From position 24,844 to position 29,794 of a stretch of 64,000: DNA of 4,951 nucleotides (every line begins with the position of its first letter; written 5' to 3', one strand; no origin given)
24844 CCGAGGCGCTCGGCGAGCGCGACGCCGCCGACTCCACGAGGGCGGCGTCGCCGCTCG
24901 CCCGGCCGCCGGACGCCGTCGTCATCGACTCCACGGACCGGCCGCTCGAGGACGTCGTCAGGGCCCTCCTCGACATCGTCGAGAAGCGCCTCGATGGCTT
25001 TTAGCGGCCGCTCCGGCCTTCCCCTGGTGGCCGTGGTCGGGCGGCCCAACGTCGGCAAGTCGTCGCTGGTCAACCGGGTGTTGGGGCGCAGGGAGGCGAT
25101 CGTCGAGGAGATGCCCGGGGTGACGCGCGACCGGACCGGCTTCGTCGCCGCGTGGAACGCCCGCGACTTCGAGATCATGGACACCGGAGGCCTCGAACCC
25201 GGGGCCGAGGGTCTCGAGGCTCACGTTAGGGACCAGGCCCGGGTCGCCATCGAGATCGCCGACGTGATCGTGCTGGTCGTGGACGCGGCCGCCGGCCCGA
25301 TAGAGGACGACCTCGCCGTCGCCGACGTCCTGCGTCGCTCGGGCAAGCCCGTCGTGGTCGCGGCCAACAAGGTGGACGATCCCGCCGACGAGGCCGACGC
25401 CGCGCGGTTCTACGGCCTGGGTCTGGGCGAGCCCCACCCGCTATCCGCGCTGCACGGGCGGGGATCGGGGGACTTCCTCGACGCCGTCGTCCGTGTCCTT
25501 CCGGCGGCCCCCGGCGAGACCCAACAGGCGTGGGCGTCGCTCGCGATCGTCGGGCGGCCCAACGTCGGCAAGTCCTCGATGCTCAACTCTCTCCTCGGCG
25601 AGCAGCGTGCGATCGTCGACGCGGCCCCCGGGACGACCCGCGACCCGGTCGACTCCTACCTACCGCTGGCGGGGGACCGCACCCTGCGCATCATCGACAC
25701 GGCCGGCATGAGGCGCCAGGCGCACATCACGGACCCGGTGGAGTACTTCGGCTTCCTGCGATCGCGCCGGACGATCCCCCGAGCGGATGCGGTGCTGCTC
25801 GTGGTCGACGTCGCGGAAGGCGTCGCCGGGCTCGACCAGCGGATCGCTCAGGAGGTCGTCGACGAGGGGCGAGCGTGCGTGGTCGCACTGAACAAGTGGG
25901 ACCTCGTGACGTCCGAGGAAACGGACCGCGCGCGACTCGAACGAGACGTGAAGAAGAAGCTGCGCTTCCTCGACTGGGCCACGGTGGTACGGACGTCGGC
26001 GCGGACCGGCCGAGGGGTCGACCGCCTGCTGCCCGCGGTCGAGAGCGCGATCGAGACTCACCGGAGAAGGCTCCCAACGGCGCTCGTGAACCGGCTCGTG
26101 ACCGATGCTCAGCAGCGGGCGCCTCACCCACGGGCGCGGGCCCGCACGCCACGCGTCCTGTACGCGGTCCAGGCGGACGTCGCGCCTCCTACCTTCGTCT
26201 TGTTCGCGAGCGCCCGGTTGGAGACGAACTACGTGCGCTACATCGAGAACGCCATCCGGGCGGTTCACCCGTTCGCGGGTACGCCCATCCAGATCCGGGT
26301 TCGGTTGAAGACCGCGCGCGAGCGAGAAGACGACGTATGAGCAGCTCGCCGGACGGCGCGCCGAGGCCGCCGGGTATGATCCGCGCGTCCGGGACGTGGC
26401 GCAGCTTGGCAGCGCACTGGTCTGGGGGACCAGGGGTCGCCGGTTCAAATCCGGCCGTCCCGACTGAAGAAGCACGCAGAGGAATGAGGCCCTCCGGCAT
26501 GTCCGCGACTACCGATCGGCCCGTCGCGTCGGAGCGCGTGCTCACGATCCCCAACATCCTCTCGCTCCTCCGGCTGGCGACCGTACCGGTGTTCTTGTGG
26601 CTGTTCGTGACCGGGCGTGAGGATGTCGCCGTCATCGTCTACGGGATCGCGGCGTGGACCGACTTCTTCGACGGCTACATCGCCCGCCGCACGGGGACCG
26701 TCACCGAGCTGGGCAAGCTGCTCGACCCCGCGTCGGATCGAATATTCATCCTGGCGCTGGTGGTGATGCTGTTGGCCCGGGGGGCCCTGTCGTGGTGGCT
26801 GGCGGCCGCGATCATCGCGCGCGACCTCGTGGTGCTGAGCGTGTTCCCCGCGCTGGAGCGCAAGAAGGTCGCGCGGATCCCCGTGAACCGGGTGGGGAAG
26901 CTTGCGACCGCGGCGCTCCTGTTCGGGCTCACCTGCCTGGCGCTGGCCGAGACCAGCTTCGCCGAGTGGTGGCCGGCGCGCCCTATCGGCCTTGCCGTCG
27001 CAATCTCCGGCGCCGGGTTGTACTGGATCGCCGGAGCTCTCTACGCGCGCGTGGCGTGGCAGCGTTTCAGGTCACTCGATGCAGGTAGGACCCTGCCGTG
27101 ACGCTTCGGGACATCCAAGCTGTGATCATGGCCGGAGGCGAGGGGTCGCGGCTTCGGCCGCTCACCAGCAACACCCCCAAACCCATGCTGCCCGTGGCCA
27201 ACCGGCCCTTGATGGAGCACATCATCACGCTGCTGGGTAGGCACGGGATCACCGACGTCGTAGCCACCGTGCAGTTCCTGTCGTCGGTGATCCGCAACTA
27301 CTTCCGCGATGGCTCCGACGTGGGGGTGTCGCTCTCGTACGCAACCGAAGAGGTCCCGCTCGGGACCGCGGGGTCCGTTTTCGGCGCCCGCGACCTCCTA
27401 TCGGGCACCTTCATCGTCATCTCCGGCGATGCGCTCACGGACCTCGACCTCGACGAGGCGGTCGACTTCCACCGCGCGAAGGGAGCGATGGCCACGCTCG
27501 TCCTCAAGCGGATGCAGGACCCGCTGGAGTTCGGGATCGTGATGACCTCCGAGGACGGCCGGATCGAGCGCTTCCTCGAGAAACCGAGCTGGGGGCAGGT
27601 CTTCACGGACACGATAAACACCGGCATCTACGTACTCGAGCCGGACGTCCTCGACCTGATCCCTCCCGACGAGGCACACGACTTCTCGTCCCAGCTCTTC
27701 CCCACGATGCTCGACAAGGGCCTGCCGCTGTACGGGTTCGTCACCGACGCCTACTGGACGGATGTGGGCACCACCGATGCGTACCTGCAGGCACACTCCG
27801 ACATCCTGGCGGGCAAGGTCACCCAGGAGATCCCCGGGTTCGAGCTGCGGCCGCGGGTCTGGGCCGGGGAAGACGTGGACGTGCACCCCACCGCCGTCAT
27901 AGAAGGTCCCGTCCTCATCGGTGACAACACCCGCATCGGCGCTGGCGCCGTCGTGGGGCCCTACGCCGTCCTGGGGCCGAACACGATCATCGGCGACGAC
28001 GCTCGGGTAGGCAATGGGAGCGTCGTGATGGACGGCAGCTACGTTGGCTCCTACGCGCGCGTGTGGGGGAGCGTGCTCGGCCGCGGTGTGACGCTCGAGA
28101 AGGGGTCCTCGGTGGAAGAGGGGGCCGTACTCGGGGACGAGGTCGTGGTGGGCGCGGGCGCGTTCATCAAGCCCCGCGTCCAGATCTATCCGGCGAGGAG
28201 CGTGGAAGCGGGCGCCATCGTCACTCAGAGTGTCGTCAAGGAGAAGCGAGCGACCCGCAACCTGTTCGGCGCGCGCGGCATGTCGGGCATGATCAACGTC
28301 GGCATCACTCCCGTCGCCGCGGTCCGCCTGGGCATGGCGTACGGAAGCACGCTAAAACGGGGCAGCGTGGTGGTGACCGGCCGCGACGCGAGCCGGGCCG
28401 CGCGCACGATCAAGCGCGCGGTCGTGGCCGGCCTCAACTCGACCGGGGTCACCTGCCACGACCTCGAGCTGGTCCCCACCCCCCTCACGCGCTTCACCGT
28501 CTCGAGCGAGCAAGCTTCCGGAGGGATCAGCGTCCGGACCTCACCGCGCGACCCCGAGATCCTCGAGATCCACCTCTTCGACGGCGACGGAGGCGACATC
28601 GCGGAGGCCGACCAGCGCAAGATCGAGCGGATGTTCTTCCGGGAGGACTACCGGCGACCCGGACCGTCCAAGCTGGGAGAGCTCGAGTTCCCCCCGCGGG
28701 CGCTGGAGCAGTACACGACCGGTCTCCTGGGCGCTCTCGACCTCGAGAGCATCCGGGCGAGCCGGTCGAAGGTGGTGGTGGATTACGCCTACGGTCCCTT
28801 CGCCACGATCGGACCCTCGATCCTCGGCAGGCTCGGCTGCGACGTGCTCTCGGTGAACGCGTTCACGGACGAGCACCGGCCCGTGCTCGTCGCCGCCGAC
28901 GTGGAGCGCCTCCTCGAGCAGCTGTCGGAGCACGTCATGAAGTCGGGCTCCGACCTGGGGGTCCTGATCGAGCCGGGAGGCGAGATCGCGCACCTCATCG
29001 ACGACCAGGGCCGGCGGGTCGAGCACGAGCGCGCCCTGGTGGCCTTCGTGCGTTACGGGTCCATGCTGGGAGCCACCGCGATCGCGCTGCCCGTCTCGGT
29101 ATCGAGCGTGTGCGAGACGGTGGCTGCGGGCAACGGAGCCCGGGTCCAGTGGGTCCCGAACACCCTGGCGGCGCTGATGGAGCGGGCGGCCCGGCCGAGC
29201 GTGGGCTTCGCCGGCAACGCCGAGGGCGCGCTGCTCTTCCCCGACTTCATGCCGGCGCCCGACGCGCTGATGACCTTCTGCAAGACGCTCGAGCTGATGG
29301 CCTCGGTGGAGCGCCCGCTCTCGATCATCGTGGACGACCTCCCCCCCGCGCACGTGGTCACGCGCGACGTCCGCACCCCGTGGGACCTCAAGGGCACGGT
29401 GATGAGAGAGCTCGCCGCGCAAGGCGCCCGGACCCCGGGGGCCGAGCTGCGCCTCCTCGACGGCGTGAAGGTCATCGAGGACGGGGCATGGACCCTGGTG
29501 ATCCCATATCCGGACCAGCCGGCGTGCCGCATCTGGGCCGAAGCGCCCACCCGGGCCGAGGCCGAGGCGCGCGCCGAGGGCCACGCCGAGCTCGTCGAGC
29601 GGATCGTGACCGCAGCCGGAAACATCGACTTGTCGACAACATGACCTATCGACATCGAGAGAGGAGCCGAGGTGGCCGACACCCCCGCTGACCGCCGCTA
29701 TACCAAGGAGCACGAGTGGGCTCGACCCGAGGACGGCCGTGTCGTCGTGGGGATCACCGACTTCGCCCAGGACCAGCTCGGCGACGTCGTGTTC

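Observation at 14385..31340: Recurrent motif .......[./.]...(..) (palindromic core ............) clustered over ~17 kb at or next to gene starts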

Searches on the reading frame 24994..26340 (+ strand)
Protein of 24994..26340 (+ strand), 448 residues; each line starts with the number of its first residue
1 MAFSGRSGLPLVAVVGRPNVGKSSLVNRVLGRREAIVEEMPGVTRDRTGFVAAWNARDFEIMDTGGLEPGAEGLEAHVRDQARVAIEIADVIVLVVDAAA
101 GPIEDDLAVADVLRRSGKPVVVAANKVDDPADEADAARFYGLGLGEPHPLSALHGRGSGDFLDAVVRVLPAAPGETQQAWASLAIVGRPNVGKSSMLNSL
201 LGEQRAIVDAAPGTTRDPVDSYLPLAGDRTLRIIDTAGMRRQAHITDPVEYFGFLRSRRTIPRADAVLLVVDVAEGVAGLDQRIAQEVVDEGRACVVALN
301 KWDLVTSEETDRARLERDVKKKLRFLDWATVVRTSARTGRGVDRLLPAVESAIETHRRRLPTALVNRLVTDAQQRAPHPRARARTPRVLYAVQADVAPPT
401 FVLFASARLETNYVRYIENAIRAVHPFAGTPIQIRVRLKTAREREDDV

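Call 16: search_protein_families(library=pfam, proteins=[window:24994-26340:+])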
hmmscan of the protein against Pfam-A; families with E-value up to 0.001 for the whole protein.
window:24994-26340:+ (448 aa): 11 families
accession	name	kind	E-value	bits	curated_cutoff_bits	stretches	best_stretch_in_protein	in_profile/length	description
PF01926.29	MMR_HSR1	-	4.9e-52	175.3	21.9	2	12-126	2-113/113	50S ribosome-binding GTPase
PF02421.24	FeoB_N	-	3.3e-25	88.9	27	2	12-130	3-118/156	Ferrous iron transport protein B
PF00009.33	GTP_EFTU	-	3.3e-21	76.2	26.5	2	259-354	88-187/188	Elongation factor Tu GTP binding domain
PF14714.11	KH_dom-like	-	1.3e-19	70.7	27.3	1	359-437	1-81/81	KH-domain-like of EngA bacterial GTPase enzymes, C-terminal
PF00350.29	Dynamin_N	-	4e-14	53.4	27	0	183-215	1-33/168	Dynamin family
PF04548.22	AIG1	-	3.9e-12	46.4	27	2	183-287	3-106/212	AIG1 family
PF03193.22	RsgA_GTPase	-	1.8e-09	38.1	30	0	12-40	109-137/174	RsgA GTPase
PF08477.19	Roc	-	3e-06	27.9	27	0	12-90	2-88/119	Ras of Complex, Roc, domain of DAPkinase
PF13191.12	AAA_16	-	5.3e-05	24.2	32.6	0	6-139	23-104/167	AAA ATPase domain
PF00071.28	Ras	-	6.1e-05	23.1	21.6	0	183-347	2-154/162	Ras family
PF13401.12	AAA_22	-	0.00058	20.6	27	0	11-97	7-91/130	AAA domain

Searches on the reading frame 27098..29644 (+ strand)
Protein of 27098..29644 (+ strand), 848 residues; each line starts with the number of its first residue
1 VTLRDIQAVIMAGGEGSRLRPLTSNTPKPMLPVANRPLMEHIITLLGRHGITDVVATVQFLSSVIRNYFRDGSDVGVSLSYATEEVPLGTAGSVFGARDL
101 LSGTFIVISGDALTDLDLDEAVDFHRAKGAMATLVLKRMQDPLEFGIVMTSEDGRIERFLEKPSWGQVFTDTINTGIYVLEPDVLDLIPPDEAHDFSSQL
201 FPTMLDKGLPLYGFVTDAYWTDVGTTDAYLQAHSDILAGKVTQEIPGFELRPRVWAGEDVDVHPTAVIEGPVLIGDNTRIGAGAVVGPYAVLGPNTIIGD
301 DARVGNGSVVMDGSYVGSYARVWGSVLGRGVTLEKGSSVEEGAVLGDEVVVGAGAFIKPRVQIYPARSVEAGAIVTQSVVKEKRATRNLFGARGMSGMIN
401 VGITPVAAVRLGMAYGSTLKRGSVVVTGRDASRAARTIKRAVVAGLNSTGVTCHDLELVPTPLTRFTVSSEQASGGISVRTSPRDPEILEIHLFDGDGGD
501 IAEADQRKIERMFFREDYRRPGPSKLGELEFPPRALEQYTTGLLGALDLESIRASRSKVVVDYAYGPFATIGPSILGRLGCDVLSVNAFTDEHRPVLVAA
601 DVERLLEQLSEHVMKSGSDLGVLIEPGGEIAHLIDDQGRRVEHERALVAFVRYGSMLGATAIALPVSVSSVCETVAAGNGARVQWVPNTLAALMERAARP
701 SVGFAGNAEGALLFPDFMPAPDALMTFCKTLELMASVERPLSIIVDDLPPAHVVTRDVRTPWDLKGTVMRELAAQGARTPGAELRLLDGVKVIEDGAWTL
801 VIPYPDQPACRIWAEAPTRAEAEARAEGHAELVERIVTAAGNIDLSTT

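Call 16: search_protein_families(library=pfam, proteins=[window:27098-29644:+])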
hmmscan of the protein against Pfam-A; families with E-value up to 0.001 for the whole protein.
window:27098-29644:+ (848 aa): 10 families
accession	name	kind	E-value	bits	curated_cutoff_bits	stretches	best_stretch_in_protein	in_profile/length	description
PF00483.29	NTP_transferase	-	3.3e-55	187.8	21.2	1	8-237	2-243/245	Nucleotidyl transferase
PF02878.22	PGM_PMM_I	-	1.1e-23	83.9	22.5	1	388-518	2-136/138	Phosphoglucomutase/phosphomannomutase, alpha/beta/alpha domain I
PF00132.30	Hexapep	-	5.3e-19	67.5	27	4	280-310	4-34/36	Bacterial transferase hexapeptide (six repeats)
PF25084.1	LbH_EIF2B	-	4e-16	59.4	54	1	253-355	3-103/105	EIF2B subunit epsilon LbH domain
PF02879.22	PGM_PMM_II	-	3.3e-10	40.9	29.3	1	537-636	1-101/103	Phosphoglucomutase/phosphomannomutase, alpha/beta/alpha domain II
PF12804.13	NTP_transf_3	-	4.4e-07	30.6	27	1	8-62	1-49/160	MobA-like NTP transferase domain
PF02880.22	PGM_PMM_III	-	1.1e-05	25.9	20.7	1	657-749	19-112/115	Phosphoglucomutase/phosphomannomutase, alpha/beta/alpha domain III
PF24894.1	Hexapep_GlmU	-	6.1e-05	23.5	23.3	0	308-358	19-67/104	GlmU-like, C-terminal hexapeptide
PF14602.12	Hexapep_2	-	0.00013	22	27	0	271-310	1-32/34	Hexapeptide repeat of succinyl-transferase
PF25087.1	GMPPB_C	-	0.00015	21.9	39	1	269-369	2-100/110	GMPPB C-terminal domain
